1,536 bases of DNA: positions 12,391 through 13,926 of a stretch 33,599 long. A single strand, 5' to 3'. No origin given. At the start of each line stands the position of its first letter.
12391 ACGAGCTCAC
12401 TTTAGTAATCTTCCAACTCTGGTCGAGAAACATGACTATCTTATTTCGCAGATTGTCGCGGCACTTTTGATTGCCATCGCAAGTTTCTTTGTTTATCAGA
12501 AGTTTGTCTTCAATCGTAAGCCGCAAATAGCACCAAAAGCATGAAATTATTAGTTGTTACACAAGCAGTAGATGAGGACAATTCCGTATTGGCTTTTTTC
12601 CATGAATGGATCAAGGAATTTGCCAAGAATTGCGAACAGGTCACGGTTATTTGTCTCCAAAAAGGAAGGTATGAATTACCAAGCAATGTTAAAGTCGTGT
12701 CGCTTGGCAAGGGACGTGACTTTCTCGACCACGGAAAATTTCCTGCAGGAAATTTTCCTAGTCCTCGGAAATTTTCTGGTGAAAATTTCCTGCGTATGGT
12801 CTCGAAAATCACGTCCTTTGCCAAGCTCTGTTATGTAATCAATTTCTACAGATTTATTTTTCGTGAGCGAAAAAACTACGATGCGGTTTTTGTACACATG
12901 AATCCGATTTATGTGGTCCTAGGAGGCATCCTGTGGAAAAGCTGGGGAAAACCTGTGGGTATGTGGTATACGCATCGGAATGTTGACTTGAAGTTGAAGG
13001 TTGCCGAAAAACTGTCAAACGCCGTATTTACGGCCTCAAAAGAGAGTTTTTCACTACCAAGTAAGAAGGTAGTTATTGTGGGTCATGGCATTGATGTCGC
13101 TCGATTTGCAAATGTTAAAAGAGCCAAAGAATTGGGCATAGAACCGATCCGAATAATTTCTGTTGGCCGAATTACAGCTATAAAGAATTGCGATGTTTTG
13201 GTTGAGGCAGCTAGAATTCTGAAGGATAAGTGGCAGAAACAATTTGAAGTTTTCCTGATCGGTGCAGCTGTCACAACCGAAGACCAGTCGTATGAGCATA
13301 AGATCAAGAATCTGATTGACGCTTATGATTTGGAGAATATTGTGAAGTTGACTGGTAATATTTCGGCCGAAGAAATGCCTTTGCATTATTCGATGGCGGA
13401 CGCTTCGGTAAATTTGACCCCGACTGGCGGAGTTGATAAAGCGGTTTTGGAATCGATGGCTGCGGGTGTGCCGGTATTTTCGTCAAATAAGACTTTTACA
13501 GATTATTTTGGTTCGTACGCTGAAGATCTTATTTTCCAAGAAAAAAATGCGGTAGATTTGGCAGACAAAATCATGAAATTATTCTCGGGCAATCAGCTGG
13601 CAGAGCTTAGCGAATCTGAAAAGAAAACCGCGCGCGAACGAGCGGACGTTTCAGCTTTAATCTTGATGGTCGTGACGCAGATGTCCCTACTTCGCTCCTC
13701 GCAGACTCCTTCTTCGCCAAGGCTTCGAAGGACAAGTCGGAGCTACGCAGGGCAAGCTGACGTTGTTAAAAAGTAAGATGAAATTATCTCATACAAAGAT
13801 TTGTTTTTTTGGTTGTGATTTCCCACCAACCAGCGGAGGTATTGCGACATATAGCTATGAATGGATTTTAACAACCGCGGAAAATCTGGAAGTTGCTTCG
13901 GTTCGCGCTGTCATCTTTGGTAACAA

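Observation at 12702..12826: Compound ~125-nt palindromic element sitting in-frame inside a GT4 glycosyltransferase gene (copy 1 of 2)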

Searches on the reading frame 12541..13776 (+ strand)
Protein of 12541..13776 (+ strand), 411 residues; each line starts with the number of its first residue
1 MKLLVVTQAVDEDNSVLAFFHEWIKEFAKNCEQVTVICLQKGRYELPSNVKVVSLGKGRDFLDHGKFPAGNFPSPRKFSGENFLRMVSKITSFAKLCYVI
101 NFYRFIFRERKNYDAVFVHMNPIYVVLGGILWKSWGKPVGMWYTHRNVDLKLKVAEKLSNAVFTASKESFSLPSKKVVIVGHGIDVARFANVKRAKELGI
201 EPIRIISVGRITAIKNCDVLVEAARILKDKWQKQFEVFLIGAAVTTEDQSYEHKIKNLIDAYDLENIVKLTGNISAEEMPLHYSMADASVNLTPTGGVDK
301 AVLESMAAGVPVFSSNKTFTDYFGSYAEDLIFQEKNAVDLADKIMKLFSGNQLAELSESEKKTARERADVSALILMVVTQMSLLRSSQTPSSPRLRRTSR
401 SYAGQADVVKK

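Call 9: search_protein_families(library=pfam, proteins=[window:12541-13776:+])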
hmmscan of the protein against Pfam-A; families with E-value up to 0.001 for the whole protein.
window:12541-13776:+ (411 aa): 3 families
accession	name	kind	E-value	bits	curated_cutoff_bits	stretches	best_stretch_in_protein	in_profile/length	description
PF00534.26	Glycos_transf_1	-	8.9e-24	84.4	26.4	1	201-365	14-170/172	Glycosyl transferases group 1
PF13692.12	Glyco_trans_1_4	-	1.1e-16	61.8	27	1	204-348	3-140/142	Glycosyl transferases group 1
PF20706.3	GT4-conflict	-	5.5e-05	22.8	26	1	174-317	171-313/385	Family 4 Glycosyltransferase in conflict systems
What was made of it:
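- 12541..13776 (+): Host gene 1, a family 4 glycosyltransferase (411 aa). PF00534 at 8.9e-24 (call 9).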

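Call 11: find_homologous_proteins(query=window:12541-13776:+)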
Query window:12541-13776:+ (411 aa): 2131 proteins with E <= 0.001 among 8000 candidates; the best 120 are listed.
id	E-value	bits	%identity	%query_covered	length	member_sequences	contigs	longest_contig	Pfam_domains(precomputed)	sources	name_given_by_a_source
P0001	3.4e-270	913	100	100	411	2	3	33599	PF00534.27,PF13692.13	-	-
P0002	1.1e-156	540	65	93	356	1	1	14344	PF00534.27,PF13692.13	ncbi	-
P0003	2.8e-124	433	54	91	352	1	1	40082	PF00534.27,PF20706.4,PF13692.13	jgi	jgi:glycosyltransferase involved in cell wall biosynthesis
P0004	1.1e-121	425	51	93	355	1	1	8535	PF00534.27,PF20706.4,PF13692.13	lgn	-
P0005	3.0e-121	423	52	93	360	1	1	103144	PF00534.27,PF13524.13,PF13692.13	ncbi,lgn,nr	ncbi:MAG: glycosyltransferase family 4 protein [Candidatus Pacebacteria bacterium]|nr:glycosyltransf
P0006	2.1e-120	420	52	93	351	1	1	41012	PF00534.27,PF13692.13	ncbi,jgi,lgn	ncbi:MAG: hypothetical protein RLY66_565 [Candidatus Parcubacteria bacterium]|jgi:glycosyltransferas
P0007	1.3e-119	418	53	93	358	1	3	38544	PF00534.27,PF13692.13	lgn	-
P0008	2.9e-119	417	53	91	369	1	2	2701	PF00534.27,PF13524.13,PF13692.13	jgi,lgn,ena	jgi:glycosyltransferase involved in cell wall biosynthesis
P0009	6.5e-119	415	51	93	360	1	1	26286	PF00534.27,PF13692.13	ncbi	-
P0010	7.9e-119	415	52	93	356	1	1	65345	PF00534.27,PF13524.13,PF20706.4,PF13692.13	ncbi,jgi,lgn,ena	ncbi:MAG: glycosyltransferase family 4 protein [Candidatus Paceibacterota bacterium]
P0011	2.2e-118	414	53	93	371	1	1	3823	PF00534.27,PF13692.13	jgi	jgi:glycosyltransferase involved in cell wall biosynthesis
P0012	6.6e-117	409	50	93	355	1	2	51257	PF00534.27,PF13692.13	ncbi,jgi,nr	ncbi:MAG TPA: glycosyltransferase family 4 protein [Candidatus Paceibacterota bacterium]|jgi:glycosy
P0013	2.8e-116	407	53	92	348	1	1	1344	PF00534.27,PF13524.13,PF20706.4,PF13692.13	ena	-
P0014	1.4e-115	404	49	93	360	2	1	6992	PF00534.27,PF13692.13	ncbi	-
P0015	1.9e-115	404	50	93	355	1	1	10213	PF00534.27,PF13692.13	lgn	-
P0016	1.0e-113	398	47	93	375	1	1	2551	PF00534.27,PF13692.13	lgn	-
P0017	1.5e-113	398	48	93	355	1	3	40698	PF00534.27,PF13524.13,PF13692.13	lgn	-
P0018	4.5e-113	396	48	93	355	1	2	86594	PF00534.27,PF13692.13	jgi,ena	-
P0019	1.3e-112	395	48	93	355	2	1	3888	PF00534.27,PF13524.13,PF13692.13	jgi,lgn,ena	-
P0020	3.3e-112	393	51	93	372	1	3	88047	PF00534.27,PF13524.13,PF13692.13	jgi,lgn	jgi:glycosyltransferase involved in cell wall biosynthesis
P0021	5.4e-112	393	48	93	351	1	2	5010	PF00534.27,PF13692.13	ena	-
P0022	6.5e-112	392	51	93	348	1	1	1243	PF00534.27,PF13692.13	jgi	-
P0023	1.3e-111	391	51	91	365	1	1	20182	PF00534.27,PF20706.4,PF13692.13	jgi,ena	-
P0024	1.4e-111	391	51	94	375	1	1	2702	PF00534.27,PF13692.13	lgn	-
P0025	5.0e-111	389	52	91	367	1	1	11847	PF00534.27,PF13692.13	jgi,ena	-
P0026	5.5e-111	389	51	93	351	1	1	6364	PF00534.27,PF13692.13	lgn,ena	-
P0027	6.8e-111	389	49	93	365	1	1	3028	PF00534.27,PF13692.13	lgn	-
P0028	1.1e-110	388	49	93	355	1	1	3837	PF00534.27,PF13524.13,PF13692.13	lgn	-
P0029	5.0e-110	386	51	91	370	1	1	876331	PF00534.27,PF13524.13,PF13692.13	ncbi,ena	-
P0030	5.6e-110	386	50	93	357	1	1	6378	PF00534.27,PF13524.13,PF13692.13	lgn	-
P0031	6.3e-110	386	52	91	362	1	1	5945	PF00534.27,PF20706.4,PF13692.13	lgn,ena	-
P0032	9.8e-110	385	49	93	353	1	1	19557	PF00534.27,PF13692.13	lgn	-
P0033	1.1e-109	385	47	93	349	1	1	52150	PF00534.27,PF13524.13,PF13692.13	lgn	-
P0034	7.1e-109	382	47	91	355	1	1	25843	PF00534.27,PF13692.13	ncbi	-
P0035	3.5e-108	380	48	91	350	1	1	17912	PF00534.27,PF13524.13,PF13692.13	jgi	jgi:glycosyltransferase involved in cell wall biosynthesis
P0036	5.0e-108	380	48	91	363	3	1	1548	PF00534.27,PF13524.13,PF13692.13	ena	-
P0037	1.0e-107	379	49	93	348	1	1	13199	PF00534.27,PF13524.13,PF13692.13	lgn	-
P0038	1.0e-107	379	48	91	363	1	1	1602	PF00534.27,PF13692.13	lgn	-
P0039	1.9e-107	378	48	93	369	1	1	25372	PF00534.27,PF13524.13,PF20706.4,PF13692.13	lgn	-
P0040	1.9e-107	378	47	93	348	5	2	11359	PF00534.27,PF13524.13,PF13692.13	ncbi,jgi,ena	-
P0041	3.3e-107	377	47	93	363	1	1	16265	PF00534.27,PF20706.4,PF13692.13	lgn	-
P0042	4.0e-106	373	48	93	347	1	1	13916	PF00534.27,PF13692.13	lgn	-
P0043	1.3e-105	372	48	91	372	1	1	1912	PF00534.27,PF13692.13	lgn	-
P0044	2.6e-105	371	46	93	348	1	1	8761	PF00534.27,PF13692.13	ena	-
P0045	4.9e-105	370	47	93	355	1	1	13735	PF00534.27,PF13692.13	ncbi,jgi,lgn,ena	-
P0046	5.9e-105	369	49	93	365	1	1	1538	PF00534.27,PF13692.13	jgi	jgi:glycosyltransferase involved in cell wall biosynthesis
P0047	4.0e-104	367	48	93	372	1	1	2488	PF00534.27,PF13524.13,PF13692.13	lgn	-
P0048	9.0e-104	366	46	93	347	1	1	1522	PF00534.27,PF13692.13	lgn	-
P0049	1.8e-103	365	48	92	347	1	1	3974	PF00534.27,PF13477.13,PF13524.13,PF13692.13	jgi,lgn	-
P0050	5.6e-103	363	50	84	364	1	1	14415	PF00534.27,PF13692.13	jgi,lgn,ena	-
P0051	1.1e-102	362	46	92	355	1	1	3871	PF00534.27,PF13524.13,PF13692.13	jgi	jgi:glycosyltransferase involved in cell wall biosynthesis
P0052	2.1e-102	361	48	91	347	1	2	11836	PF00534.27,PF13524.13,PF13692.13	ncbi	-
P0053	3.6e-102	360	46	93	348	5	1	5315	PF00534.27,PF20706.4,PF13692.13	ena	-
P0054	3.9e-102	360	57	69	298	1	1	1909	PF00534.27,PF13692.13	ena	-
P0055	3.9e-102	360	48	93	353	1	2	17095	PF00534.27,PF13692.13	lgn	-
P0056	4.9e-102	360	49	94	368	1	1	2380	PF00534.27,PF20706.4,PF13692.13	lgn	-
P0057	9.1e-102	359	50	91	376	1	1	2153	PF00534.27,PF13524.13,PF13692.13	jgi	jgi:glycosyltransferase involved in cell wall biosynthesis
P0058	2.5e-101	358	46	93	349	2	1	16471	PF00534.27,PF20706.4,PF13692.13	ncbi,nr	ncbi:glycosyltransferase [Patescibacteria group bacterium]|nr:glycosyltransferase [Patescibacteria g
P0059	7.4e-101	356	50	86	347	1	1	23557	PF00534.27,PF13692.13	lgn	-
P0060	1.4e-100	355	45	93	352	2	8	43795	PF00534.27,PF13692.13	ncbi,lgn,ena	-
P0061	1.8e-100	355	46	93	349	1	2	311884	PF00534.27,PF13692.13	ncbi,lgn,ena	ncbi:MAG: glycosyltransferase [bacterium]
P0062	2.5e-100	354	46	93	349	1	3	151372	PF00534.27,PF13692.13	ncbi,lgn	ncbi:MAG: glycosyltransferase [Minisyncoccia bacterium]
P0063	3.0e-100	354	48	91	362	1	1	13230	PF00534.27,PF20706.4,PF13692.13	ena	-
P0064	4.8e-100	353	46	95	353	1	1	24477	PF00534.27,PF13524.13,PF20706.4,PF13692.13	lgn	-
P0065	7.9e-100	353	45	93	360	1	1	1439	PF00534.27,PF13692.13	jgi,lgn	-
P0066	1.4e-99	352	47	93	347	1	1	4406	PF00534.27,PF13524.13,PF13692.13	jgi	-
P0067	2.3e-99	351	47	91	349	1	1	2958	PF00534.27,PF20706.4,PF13692.13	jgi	-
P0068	2.7e-99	351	48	91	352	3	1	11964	PF00534.27,PF13692.13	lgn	-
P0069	4.6e-99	350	46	93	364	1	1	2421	PF00534.27,PF13692.13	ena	-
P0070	8.6e-99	349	45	93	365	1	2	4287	PF00534.27,PF13524.13,PF20706.4,PF13692.13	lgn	-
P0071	1.2e-98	349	44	93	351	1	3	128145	PF00534.27,PF13692.13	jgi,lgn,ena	-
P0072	1.4e-98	349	46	93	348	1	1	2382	PF00534.27,PF13477.13,PF13692.13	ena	-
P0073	1.8e-98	348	46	93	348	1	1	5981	PF00534.27,PF20706.4,PF13692.13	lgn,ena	-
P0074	2.0e-98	348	43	93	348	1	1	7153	PF00534.27,PF13692.13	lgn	-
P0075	3.7e-98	347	49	88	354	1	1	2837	PF00534.27,PF20706.4,PF13692.13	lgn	-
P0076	3.7e-98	347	46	94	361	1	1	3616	PF00534.27,PF20706.4,PF13692.13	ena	-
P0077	4.1e-98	347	44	91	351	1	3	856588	PF00534.27,PF13524.13,PF13692.13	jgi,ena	-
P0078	2.4e-97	344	44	93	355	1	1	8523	PF00534.27,PF13524.13,PF20706.4,PF13692.13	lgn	-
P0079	5.7e-97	343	48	86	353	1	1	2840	PF00534.27,PF13524.13,PF20706.4,PF13692.13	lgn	-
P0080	6.2e-97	343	45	88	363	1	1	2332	PF00534.27,PF13524.13,PF13692.13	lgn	-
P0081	7.8e-97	343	46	92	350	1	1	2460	PF00534.27,PF13524.13,PF13692.13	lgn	-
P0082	9.8e-97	342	44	93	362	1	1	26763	PF00534.27,PF13524.13,PF20706.4,PF13692.13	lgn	-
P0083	1.1e-96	342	46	93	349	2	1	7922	PF00534.27,PF13524.13,PF13692.13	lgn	-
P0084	1.2e-96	342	48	93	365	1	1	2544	PF00534.27,PF13692.13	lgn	-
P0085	2.8e-96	341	47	91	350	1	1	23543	PF00534.27,PF13692.13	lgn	-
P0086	2.9e-96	341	46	93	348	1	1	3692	PF00534.27,PF13692.13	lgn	-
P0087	4.5e-96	340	44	93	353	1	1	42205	PF00534.27,PF13477.13,PF13524.13,PF20706.4,PF13692.13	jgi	jgi:glycosyltransferase involved in cell wall biosynthesis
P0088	4.8e-96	340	45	93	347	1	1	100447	PF00534.27,PF13692.13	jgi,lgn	jgi:glycosyltransferase involved in cell wall biosynthesis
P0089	6.6e-96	340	45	93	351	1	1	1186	PF00534.27,PF13524.13,PF13692.13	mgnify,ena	mgnify:CR=1 FL=1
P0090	7.1e-96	340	46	93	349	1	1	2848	PF00534.27,PF13524.13,PF13692.13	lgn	-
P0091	7.2e-96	340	45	91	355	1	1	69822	PF00534.27,PF13692.13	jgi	jgi:glycosyltransferase involved in cell wall biosynthesis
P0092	7.3e-96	340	48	89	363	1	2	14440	PF00534.27,PF13692.13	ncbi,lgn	-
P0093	7.5e-96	340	47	85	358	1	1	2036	PF00534.27,PF13524.13,PF13692.13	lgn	-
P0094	1.2e-95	339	46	91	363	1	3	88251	PF00534.27,PF13524.13,PF13692.13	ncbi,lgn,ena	ncbi:MAG: glycosyltransferase family 4 protein [Patescibacteria group bacterium]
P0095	1.6e-95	338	44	91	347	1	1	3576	PF00534.27,PF13524.13,PF20706.4,PF13692.13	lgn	-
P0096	1.8e-95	338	45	92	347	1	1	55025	PF00534.27,PF13524.13,PF20706.4,PF13692.13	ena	-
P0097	2.0e-95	338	44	92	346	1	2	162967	PF00534.27,PF13692.13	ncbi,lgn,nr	ncbi:MAG: glycosyltransferase family 4 protein [Candidatus Vogelbacteria bacterium]|nr:glycosyltrans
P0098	2.5e-95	338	46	93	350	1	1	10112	PF00534.27,PF13524.13,PF13692.13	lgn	-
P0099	2.9e-95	338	45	92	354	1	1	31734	PF00534.27,PF13692.13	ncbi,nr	ncbi:MAG: glycosyltransferase family 4 protein [Candidatus Vogelbacteria bacterium]|nr:glycosyltrans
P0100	2.9e-95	338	45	92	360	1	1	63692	PF00534.27,PF20706.4,PF13692.13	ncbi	-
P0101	3.4e-95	337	43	91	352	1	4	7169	PF00534.27,PF13692.13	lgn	-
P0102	3.5e-95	337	44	91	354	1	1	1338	PF00534.27,PF13692.13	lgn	-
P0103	5.3e-95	337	45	93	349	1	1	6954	PF00534.27,PF13524.13,PF20706.4,PF13692.13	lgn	-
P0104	6.4e-95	336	47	84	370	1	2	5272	PF00534.27,PF13692.13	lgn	-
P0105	6.6e-95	336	45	88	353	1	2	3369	PF00534.27,PF13524.13,PF13692.13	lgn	-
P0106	6.9e-95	336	42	93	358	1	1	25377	PF00534.27,PF13524.13,PF13692.13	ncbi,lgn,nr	ncbi:MAG: glycosyltransferase family 4 protein [bacterium]|nr:glycosyltransferase family 4 protein [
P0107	6.9e-95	336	45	93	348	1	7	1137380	PF00534.27,PF20706.4,PF13692.13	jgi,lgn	jgi:glycosyltransferase involved in cell wall biosynthesis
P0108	8.1e-95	336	44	93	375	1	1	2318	PF00534.27,PF13692.13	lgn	-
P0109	9.0e-95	336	43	94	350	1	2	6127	PF00534.27,PF13692.13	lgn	-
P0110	9.3e-95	336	46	92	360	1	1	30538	PF00534.27,PF13692.13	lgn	-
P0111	1.0e-94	336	44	92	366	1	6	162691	PF00534.27,PF13692.13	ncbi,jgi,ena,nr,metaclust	ncbi:MAG: Glycosyltransferase [Parcubacteria group bacterium GW2011_GWF2_38_76]|nr:MAG: Glycosyltran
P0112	1.3e-94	335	47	84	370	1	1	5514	PF00534.27,PF20706.4,PF13692.13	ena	-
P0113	2.6e-94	334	46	89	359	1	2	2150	PF00534.27,PF13692.13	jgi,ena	-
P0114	2.8e-94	334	46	91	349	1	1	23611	PF00534.27,PF20706.4,PF13692.13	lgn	-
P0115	4.7e-94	334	44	93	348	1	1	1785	PF00534.27,PF13524.13,PF13692.13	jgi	jgi:glycosyltransferase involved in cell wall biosynthesis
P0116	4.8e-94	334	46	91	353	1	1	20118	PF00534.27,PF20706.4,PF13692.13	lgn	-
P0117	4.8e-94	334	45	91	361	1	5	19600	PF00534.27,PF13692.13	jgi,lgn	-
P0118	5.6e-94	333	45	87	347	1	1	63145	PF00534.27,PF13524.13,PF13692.13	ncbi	-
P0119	5.7e-94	333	45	93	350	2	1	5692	PF00534.27,PF13477.13,PF20706.4,PF13692.13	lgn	-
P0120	6.0e-94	333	44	93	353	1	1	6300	PF00534.27,PF13692.13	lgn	-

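Call 19: find_encoding_contigs(protein=P0002, flank=3000, max_places=2)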
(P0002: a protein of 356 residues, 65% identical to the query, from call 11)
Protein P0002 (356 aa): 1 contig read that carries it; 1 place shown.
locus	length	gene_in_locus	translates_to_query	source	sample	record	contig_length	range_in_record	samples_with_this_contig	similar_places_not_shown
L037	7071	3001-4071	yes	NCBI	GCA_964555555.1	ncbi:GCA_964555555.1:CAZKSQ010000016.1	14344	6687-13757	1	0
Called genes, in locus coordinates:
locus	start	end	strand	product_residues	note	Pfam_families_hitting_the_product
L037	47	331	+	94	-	-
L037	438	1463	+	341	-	PF13439:Glyco_transf_4 (weak), PF13579:Glyco_trans_4_4 (faint)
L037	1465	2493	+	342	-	PF13439:Glyco_transf_4, PF20706:GT4-conflict, PF00534:Glycos_transf_1, PF13692:Glyco_trans_1_4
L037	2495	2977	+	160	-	PF04138:GtrA_DPMS_TM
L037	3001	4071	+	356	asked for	PF00534:Glycos_transf_1, PF13692:Glyco_trans_1_4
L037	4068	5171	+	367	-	PF00534:Glycos_transf_1, PF13692:Glyco_trans_1_4, PF13524:Glyco_trans_1_2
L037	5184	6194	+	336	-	PF13524:Glyco_trans_1_2 (weak)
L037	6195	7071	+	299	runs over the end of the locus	PF13489:Methyltransf_23, PF07021:MetW, PF13847:Methyltransf_31, PF08241:Methyltransf_11, PF08242:Methyltransf_12, PF13649:Methyltransf_25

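Call 45: list_cluster_members(proteins=[P0001, P0121, P0002, P0122])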
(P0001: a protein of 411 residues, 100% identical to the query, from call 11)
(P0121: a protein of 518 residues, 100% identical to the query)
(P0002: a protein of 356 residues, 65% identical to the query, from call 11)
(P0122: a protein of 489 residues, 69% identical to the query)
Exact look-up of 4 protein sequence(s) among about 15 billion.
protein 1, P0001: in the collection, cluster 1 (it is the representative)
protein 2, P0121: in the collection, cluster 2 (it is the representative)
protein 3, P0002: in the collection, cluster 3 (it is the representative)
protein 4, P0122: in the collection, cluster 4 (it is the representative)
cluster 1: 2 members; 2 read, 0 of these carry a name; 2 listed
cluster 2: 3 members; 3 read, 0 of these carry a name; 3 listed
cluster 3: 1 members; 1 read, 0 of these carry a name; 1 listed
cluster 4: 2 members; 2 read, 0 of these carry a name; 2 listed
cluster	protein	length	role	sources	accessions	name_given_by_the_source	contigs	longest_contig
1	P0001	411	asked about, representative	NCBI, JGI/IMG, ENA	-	-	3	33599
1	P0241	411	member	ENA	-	-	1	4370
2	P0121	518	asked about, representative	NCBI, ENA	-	-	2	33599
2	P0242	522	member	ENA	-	-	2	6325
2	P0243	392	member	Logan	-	-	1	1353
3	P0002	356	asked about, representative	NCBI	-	-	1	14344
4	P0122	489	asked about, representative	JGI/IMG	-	-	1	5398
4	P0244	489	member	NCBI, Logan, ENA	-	-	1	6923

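Call 48: find_encoding_contigs(protein=P0241, flank=3000, max_places=3)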
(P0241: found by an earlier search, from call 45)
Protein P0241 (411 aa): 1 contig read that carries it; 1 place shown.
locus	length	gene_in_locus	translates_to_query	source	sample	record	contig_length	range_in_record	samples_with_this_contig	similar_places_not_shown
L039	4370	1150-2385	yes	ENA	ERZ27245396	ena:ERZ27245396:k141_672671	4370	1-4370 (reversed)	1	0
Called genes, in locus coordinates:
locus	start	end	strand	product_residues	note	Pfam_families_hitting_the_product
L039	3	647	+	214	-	?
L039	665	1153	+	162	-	PF04138:GtrA_DPMS_TM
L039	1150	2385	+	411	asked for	PF00534:Glycos_transf_1, PF13692:Glyco_trans_1_4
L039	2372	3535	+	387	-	PF13439:Glyco_transf_4, PF00534:Glycos_transf_1, PF13692:Glyco_trans_1_4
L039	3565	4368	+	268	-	?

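Call 60: find_encoding_contigs(protein=P0003, flank=200, max_places=1)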
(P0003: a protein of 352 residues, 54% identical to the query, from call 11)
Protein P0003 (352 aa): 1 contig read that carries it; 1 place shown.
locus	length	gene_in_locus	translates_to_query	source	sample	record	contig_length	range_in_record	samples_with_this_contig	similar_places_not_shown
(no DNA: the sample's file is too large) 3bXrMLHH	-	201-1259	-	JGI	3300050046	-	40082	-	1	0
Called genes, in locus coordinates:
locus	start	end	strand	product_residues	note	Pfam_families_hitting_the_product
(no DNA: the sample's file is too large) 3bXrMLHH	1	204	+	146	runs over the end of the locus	PF04138:GtrA_DPMS_TM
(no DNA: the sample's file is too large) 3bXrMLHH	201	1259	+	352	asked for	PF20706:GT4-conflict (weak), PF00534:Glycos_transf_1, PF13692:Glyco_trans_1_4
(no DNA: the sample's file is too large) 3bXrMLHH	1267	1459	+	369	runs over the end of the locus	PF13439:Glyco_transf_4 (faint), PF00534:Glycos_transf_1, PF13692:Glyco_trans_1_4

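Call 61: find_encoding_contigs(protein=P0010, flank=200, max_places=1)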
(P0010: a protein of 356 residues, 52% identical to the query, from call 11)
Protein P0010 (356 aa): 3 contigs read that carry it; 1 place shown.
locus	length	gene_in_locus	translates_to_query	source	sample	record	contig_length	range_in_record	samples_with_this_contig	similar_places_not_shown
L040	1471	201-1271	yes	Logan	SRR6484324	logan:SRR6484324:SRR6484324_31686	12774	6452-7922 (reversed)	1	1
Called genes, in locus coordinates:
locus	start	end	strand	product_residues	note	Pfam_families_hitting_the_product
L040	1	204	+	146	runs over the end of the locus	PF04138:GtrA_DPMS_TM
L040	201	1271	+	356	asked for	PF20706:GT4-conflict (weak), PF00534:Glycos_transf_1, PF13692:Glyco_trans_1_4, PF13524:Glyco_trans_1_2 (weak)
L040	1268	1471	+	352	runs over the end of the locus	PF00534:Glycos_transf_1, PF13692:Glyco_trans_1_4, PF13524:Glyco_trans_1_2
